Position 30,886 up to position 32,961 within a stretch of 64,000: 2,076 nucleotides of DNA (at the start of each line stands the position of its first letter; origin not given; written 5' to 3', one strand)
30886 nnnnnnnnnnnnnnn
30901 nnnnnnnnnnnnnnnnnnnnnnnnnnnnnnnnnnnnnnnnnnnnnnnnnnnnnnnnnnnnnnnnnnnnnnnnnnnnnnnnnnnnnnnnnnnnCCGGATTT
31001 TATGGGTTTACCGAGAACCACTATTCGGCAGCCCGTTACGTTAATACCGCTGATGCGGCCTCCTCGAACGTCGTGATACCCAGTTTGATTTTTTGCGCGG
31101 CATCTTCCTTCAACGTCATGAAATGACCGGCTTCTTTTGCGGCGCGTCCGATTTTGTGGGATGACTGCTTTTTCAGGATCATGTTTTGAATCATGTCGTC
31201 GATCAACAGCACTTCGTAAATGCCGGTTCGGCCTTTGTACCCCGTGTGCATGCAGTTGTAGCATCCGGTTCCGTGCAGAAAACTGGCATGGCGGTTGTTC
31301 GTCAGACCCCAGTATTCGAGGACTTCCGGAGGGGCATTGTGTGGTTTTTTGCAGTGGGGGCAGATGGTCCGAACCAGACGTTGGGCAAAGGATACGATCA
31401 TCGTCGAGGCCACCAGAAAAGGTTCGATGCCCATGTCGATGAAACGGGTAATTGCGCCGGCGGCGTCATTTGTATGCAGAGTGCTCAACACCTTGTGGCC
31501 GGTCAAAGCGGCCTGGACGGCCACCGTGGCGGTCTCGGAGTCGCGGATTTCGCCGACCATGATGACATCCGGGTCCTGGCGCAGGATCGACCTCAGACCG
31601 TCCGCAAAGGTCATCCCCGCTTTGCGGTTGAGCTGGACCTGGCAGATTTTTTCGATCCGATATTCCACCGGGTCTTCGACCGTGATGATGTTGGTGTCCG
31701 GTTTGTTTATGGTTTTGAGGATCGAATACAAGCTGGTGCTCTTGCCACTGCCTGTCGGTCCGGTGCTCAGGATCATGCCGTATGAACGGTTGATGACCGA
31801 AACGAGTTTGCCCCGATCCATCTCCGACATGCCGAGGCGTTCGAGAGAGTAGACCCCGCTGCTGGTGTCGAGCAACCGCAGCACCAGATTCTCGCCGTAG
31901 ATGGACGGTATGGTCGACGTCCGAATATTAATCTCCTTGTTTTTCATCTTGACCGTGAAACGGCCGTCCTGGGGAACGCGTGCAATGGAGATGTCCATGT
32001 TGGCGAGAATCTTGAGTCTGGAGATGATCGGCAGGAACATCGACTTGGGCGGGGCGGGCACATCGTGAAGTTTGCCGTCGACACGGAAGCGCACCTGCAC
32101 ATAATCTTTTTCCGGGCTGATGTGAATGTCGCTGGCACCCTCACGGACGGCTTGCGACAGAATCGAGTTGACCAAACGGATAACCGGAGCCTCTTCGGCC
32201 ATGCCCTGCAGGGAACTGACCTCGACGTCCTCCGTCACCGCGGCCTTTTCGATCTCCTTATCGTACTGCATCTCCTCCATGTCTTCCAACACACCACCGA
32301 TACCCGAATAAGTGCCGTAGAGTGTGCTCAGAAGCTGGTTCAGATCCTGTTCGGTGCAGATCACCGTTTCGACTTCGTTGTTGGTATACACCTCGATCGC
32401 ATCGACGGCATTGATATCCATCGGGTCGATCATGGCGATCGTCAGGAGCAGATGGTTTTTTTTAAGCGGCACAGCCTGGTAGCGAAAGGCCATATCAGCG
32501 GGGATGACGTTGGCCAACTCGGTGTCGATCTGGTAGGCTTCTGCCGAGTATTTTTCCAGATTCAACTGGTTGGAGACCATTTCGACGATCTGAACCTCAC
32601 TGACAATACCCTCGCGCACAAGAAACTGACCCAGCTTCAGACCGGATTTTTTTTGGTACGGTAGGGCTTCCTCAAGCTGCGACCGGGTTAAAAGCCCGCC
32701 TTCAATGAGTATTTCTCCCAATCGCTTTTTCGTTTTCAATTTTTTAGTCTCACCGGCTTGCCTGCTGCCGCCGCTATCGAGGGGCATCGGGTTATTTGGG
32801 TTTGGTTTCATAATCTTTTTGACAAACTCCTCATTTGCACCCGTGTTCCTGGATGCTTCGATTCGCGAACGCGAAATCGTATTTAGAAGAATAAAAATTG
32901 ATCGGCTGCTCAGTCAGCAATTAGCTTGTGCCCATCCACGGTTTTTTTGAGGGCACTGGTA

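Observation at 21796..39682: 18-kb MSHA-type type IV pilus locus with a non-canonical parts list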

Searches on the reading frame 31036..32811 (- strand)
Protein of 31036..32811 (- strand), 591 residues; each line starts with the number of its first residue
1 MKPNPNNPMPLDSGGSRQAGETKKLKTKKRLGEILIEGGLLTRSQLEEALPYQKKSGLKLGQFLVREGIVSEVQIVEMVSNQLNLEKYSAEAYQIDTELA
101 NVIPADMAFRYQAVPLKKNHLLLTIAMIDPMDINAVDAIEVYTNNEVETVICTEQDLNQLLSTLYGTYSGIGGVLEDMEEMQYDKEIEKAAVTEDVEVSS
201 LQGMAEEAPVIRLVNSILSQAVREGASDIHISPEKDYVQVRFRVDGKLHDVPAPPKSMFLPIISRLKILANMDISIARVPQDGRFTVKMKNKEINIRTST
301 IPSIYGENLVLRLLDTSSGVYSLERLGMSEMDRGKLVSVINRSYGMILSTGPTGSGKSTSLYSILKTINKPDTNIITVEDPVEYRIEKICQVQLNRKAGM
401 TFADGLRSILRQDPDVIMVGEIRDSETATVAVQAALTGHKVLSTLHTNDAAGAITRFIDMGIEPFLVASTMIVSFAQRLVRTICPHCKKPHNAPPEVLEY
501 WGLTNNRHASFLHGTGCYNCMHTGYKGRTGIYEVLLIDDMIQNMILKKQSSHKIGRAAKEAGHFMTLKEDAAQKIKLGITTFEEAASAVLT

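Call 4: search_protein_families(library=pfam, proteins=[window:31036-32811:-], max_evalue=0.01)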
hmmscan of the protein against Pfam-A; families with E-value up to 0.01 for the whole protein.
window:31036-32811:- (591 aa): 4 families
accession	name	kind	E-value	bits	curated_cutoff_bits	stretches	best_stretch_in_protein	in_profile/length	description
PF00437.27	T2SSE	-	6.5e-136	453.3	24.9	1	205-585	3-368/370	Type II/IV secretion system protein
PF05157.20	MshEN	-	2e-15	57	23.1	1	89-167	7-86/90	MshEN domain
PF13401.12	AAA_22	-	0.0082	16.9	27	0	343-391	4-52/130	AAA domain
PF25199.1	nSTAND_NTPase5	-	0.0084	16.4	34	0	344-392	41-92/145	Novel STAND NTPase 5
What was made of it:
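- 31036..32811 (-): Extension ATPase (591 aa) with an N-terminal MshEN c-di-GMP-binding domain. T2SSE 453 bits and MshEN 57 bits (call 4).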

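Call 6: search_protein_families(library=ncbifam, proteins=[window:31036-32811:-], max_evalue=0.001)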
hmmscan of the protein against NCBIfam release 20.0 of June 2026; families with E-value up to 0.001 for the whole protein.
window:31036-32811:- (591 aa): 21 families
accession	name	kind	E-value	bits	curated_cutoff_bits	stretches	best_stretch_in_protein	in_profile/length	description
TIGR02538.1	type_IV_pilB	equivalog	2e-176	587.9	675.65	1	31-586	2-559/564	type IV-A pilus assembly ATPase PilB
TIGR02533.1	type_II_gspE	equivalog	2.4e-175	583.9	630.25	1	103-586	4-483/486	type II secretion system ATPase GspE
NF053534.1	T4PilAsmATPsTfpB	equivalog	1.3e-131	439.9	850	1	65-586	58-579/584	type IV pilus assembly ATPase TfpB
NF007755.0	PRK10436.1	equivalog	3.6e-130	434.7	617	1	107-586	13-456/465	type II secretion system protein GspE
NF041000.1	ATPase_ComGA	equivalog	3.5e-81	272.1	300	1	216-481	2-266/267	competence type IV pilus ATPase ComGA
TIGR01420.1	pilT_fam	subfamily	1.7e-53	182.1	319.1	1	215-460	3-242/343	PilT/PilU family type 4a pilus ATPase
TIGR02525.1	plasmid_TraJ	equivalog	2.9e-27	95.6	368.3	1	335-460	140-272/372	plasmid transfer ATPase TraJ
TIGR02524.1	dot_icm_DotB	equivalog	6.5e-24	84.8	463.3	1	335-458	125-257/358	Dot/Icm type IV secretion system ATPase DotB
NF008411.1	PRK11234.1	equivalog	3.5e-20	72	1170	1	28-169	481-621/723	cyclic di-3',5'-guanylate-activated glycosyltransferase NfrB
NF058587.1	archaellum_moto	equivalog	2.5e-19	69.4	550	1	347-462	278-398/527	archaellum flagellar ATPase motor FlaI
NF053729.1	c-di-GMP_motif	domain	3e-17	62.2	38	1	30-82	1-53/53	cyclic di-GMP-binding domain-containing protein, MshE-related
NF012033.0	PRK15489.1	equivalog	3.7e-17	61.7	537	1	25-169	487-631/703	glycosyl transferase family protein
TIGR02782.1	TrbB_P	equivalog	1.5e-16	60.6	304.55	1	328-459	121-254/303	P-type conjugative transfer ATPase TrbB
TIGR02788.1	VirB11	equivalog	1.4e-15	57.1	249.95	1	340-461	141-266/308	P-type DNA transfer ATPase VirB11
TIGR03819.1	heli_sec_ATPase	hypoth_equivalog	7.3e-14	51.7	373.15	1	305-461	138-301/340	TadA family conjugal transfer-associated ATPase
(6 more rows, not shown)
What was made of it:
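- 31036..32811 (-): NF053729 62 bits, above the 38 cutoff (call 6).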

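Call 8: find_encoding_contigs(protein=window:31036-32811:-, flank=10000, max_places=6)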
Protein window:31036-32811:- (591 aa): 2 contigs read that carry it; 2 places shown.
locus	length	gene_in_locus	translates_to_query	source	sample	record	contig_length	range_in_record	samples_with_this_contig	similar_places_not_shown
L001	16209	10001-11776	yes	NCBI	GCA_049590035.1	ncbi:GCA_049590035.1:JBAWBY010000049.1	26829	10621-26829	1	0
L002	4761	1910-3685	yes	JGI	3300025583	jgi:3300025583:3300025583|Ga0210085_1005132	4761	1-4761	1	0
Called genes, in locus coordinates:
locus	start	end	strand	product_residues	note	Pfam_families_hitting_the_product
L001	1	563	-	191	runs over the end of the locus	-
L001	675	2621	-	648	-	PF00989:PAS (weak), PF08447:PAS_3 (weak), PF00512:HisKA (weak), PF02518:HATPase_c, PF00072:Response_reg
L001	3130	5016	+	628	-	PF11104:PilM_2 (faint)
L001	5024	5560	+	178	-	-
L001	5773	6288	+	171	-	-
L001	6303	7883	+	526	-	PF21305:type_II_gspD_N0, PF07660:STN (weak), PF03958:Secretin_N, PF00263:Secretin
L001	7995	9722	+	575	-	PF20703:nSTAND1 (weak), PF01637:ATPase_2 (weak), PF13191:AAA_16 (weak), PF13401:AAA_22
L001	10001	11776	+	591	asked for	PF05157:MshEN, PF00437:T2SSE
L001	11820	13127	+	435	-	PF28597:T2SSF_N, PF00482:T2SSF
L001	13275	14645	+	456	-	PF00158:Sigma54_activat, PF14532:Sigma54_activ_2, PF07728:AAA_5, PF25601:AAA_lid_14, PF02954:HTH_8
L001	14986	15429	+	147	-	PF07963:N_methyl (weak)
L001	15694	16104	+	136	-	-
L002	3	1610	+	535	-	?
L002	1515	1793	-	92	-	-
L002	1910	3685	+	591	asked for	PF05157:MshEN, PF00437:T2SSE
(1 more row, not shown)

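Call 38: search_dna_similar(query=window:31036-32811:-, collection=plasmids, mode=protein, max_rows=40, max_evalue=1e-40)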
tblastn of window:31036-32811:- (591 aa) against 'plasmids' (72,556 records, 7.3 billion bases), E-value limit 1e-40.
Records with a match: 880; places in all: 930; records where one place covers at least 80% of the query: 76.
Best place of each record, by identity: <60% 880.
By first word of the organism name: Escherichia 426; Pseudomonas 149; Ralstonia 111; Paraburkholderia 10; Burkholderia 10; Bradyrhizobium 8; Aliiroseovarius 8; Acinetobacter 7; Cupriavidus 7; Deinococcus 6; and 85 more.
By predicted mobility (MOB-suite, as given by PLSDB): non-mobilizable 583; mobilizable 179; conjugative 118.
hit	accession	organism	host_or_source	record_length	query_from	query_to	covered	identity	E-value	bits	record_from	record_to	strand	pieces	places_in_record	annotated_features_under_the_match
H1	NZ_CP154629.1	Acetoanaerobium noterae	cell culture,Sludge of a digestion ...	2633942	42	584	92%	43.7%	4e-129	424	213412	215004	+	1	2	none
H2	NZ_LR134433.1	Legionella adelaidensis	environmental,Cooling tower water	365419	43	585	92%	41.2%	2e-114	382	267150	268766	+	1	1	GspE/PulE family protein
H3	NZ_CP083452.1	Comamonas odontotermitis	cell culture,cucumber rhizosphere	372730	46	586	92%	40.1%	6e-111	372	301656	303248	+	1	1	gspE: type II secretion system ATPase GspE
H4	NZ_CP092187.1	Deinococcus sp. KNUC1210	Setaria viridis,cell ...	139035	45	584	91%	39.5%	3e-113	379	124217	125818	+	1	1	ATPase, T2SS/T4P/T4SS family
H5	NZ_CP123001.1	Neorhizobium petrolearium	single cell,petroleum contaminated soil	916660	48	589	92%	38.7%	2e-98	336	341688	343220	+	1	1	GspE/PulE family protein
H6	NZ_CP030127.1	Indioceanicola profundi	sediment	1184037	44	591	93%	38.0%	4e-105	355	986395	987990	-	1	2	none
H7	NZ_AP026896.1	Aeromonas caviae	Microbe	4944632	56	584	90%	39.3%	4e-104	352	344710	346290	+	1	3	none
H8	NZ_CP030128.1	Indioceanicola profundi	sediment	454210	44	584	92%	38.3%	9e-106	357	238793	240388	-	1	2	ATPase, T2SS/T4P/T4SS family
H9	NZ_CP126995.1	Acidisoma sp. PAMC 29798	cell culture,lichen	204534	55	584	90%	38.9%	1e-98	337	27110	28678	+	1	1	GspE/PulE family protein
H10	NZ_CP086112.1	Skermanella rosea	single cell,hydrocarbon-contaminated ...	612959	43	584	92%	37.9%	4e-97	332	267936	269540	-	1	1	ATPase, T2SS/T4P/T4SS family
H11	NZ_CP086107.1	Skermanella mucosa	single cell,crude oil contaminated ...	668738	43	584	92%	37.9%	6e-97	332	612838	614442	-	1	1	ATPase, T2SS/T4P/T4SS family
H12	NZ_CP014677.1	Kozakia baliensis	palm brown sugar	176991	46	584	91%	38.0%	1e-102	348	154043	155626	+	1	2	GspE/PulE family protein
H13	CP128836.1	Rossellomorea sp. AcN35-11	-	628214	42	585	92%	37.6%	7e-88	305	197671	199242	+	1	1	GspE/PulE family protein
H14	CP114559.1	Candidatus Manganitrophus sp.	activated carbon metagenome,metagenomic ...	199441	42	587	92%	37.0%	2e-102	348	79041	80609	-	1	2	ATPase, T2SS/T4P/T4SS family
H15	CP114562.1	Candidatus Manganitrophus sp.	activated carbon metagenome,metagenomic ...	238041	42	587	92%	37.0%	2e-102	348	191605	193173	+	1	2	ATPase, T2SS/T4P/T4SS family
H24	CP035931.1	Acinetobacter baumannii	Homo sapiens,blood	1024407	46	584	91%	36.7%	5e-99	338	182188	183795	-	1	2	pilB: type IV-A pilus assembly ATPase PilB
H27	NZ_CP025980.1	Escherichia marmotae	montane grasslands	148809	103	584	82%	40.7%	8e-108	363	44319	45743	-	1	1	gspE: type II secretion system ATPase GspE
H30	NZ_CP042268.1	Pseudomonas aeruginosa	Homo sapiens,sputum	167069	187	584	67%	48.6%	2e-112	377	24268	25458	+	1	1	xcpR: GspE family T2SS ATPase variant XcpR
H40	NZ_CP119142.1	Neisseria gonorrhoeae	Homo sapiens,whole organism,synovial ...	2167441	46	587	92%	34.5%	9e-86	299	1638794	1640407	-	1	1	none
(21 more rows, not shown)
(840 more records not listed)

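Call 39: search_solved_structures(query=window:31036-32811:-, max_evalue=1e-20)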
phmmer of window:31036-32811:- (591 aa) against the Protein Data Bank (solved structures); distinct sequences matched with E-value up to 1e-20: 22.
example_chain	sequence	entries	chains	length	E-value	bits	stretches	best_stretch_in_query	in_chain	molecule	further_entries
6f8l_G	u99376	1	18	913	2.5e-139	468.5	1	23-587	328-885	Type IV pilus assembly protein PilF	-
5zfr_A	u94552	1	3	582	5.8e-139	467.4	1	29-586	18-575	Type IV pilus biogenesis ATPase PilB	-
5tsg_B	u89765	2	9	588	5.9e-137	460.7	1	29-586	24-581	Type IV pilus biogenesis ATPase PilB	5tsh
6olj_C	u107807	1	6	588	5.9e-137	460.7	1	29-586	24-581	Type IV pilus biogenesis ATPase PilB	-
3jc8_Ba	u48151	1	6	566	2.2e-129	435.7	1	29-586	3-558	Type IV-A pilus assembly ATPase PilB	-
4pht_A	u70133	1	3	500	3.5e-118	398.8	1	198-585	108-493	General secretory pathway protein E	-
1p9r_A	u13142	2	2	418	1.6e-117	396.6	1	202-585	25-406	General secretion pathway protein E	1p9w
4kss_A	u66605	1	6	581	5.6e-117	394.8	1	203-585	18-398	Type II secretion system protein E, hemolysin-coregulated protein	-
4ksr_A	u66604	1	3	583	5.7e-117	394.8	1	203-585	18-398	Type II secretion system protein E, Hemolysin-coregulated protein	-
5oiu_A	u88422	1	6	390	2.1e-104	353.3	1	207-587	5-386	Type IV pilus assembly protein PilF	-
5it5_F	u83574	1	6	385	5.6e-104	351.9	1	212-587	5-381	ATP binding motif-containing protein PilF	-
6ejf_A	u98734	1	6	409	6.8e-104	351.6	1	212-587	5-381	Type IV pilus assembly protein PilF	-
2ewv_A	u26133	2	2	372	1.1e-31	113.3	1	217-460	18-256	twitching motility protein PilT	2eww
2gsz_A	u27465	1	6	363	1.5e-31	112.8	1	218-460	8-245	twitching motility protein PilT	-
3jvu_A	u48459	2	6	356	1.8e-31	112.6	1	216-473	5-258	Twitching mobility protein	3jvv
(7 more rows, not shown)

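Call 40: get_annotated_region(hit=H7, flank=14000)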
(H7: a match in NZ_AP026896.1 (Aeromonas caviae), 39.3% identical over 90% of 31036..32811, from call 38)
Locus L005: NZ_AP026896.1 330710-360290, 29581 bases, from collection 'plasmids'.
description: Aeromonas caviae strain KAM479 plasmid pKAM479_3, complete sequence
organism: Aeromonas caviae (NCBI taxid 648)
taxonomy: Bacteria; Pseudomonadota; Gammaproteobacteria; Aeromonadales; Aeromonadaceae; Aeromonas; Aeromonas caviae
host: -; source: Microbe; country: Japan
typing (MOB-suite, as given by PLSDB): non-mobilizable
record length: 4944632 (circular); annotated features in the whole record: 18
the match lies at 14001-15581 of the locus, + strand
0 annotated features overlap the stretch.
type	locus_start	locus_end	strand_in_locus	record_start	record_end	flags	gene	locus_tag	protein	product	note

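Call 43: find_related_loci(query=window:31036-32811:-, collection=genome_contigs, flank=10000)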
Query window:31036-32811:- (591 aa) in genome_contigs; peptide patterns used: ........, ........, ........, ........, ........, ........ (x = any residue, [..] = any of these).
362 stretches matched a pattern; 301 encode a relative of the query (tblastn E <= 1e-3); the best 80 are kept; 80 distinct loci.
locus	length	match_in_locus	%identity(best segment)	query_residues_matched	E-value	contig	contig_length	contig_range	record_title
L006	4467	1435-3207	96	1-591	0e+0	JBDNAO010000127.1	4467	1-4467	MAG: Desulfobacterales bacterium isolate SJRS4.bin.22 k97_103948, whole genome shotgun sequence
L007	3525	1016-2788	96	1-591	0e+0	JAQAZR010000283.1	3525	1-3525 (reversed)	MAG: Deltaproteobacteria bacterium isolate MAG_302_bin-18 302_bin-18_ctg-283, whole genome shotgun sequence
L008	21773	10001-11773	91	1-591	0e+0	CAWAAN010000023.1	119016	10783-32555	MAG: uncultured delta proteobacterium isolate MFD01721.bin.2.15 genome assembly, contig: contig_66308, whole genome shot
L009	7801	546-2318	91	1-591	0e+0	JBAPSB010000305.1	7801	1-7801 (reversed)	MAG: Desulfobacterales bacterium isolate MFD01244_ilm_asm_bin11 k127_80078, whole genome shotgun sequence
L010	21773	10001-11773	91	1-591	0e+0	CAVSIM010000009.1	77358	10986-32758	MAG: uncultured delta proteobacterium isolate MFD01721.bin.3.168 genome assembly, contig: contig_22592, whole genome sho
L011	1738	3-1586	97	64-591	0e+0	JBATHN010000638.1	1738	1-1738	MAG: Desulfobacterales bacterium isolate MFD10306_ilm_asm_bin28 k127_126596, whole genome shotgun sequence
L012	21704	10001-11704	88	23-590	0e+0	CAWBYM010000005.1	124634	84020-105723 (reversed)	MAG: uncultured delta proteobacterium isolate MFD09779.bin.1.24 genome assembly, contig: contig_2049, whole genome shotg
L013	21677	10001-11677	87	32-590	0e+0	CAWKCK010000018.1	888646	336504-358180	MAG: uncultured delta proteobacterium isolate MFD03804.bin.1.209 genome assembly, contig: contig_8594, whole genome shot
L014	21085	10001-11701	85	25-591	0e+0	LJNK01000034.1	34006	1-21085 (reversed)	MAG: Deltaproteobacteria bacterium SG8_13 WOR_8-12_717, whole genome shotgun sequence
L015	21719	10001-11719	87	18-590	0e+0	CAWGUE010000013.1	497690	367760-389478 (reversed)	MAG: uncultured delta proteobacterium isolate MFD09779.bin.1.212 genome assembly, contig: contig_2537, whole genome shot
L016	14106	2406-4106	84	24-590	0e+0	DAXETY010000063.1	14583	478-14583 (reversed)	MAG TPA_asm: Desulfobacterales bacterium isolate cl_S6C574 S6Ck119_162180, whole genome shotgun sequence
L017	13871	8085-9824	81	12-591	0e+0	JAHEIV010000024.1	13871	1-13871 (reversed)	MAG: Deltaproteobacteria bacterium isolate Ww512 NODE_12142_length_13871_cov_3.528727, whole genome shotgun sequence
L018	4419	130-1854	84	16-591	0e+0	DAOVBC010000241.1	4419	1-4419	MAG TPA_asm: Deltaproteobacteria bacterium isolate CSMAG_995 CSMAG_995_k141_5010092_length_4419_cov_7.0000, whole genome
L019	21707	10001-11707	81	22-590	0e+0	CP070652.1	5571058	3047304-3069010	MAG: Deltaproteobacteria bacterium isolate bin85 chromosome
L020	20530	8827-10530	80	23-590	0e+0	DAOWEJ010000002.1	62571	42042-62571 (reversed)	MAG TPA_asm: Deltaproteobacteria bacterium isolate CSMAG_1936 CSMAG_1936_k141_2702771_length_62571_cov_16.8299, whole ge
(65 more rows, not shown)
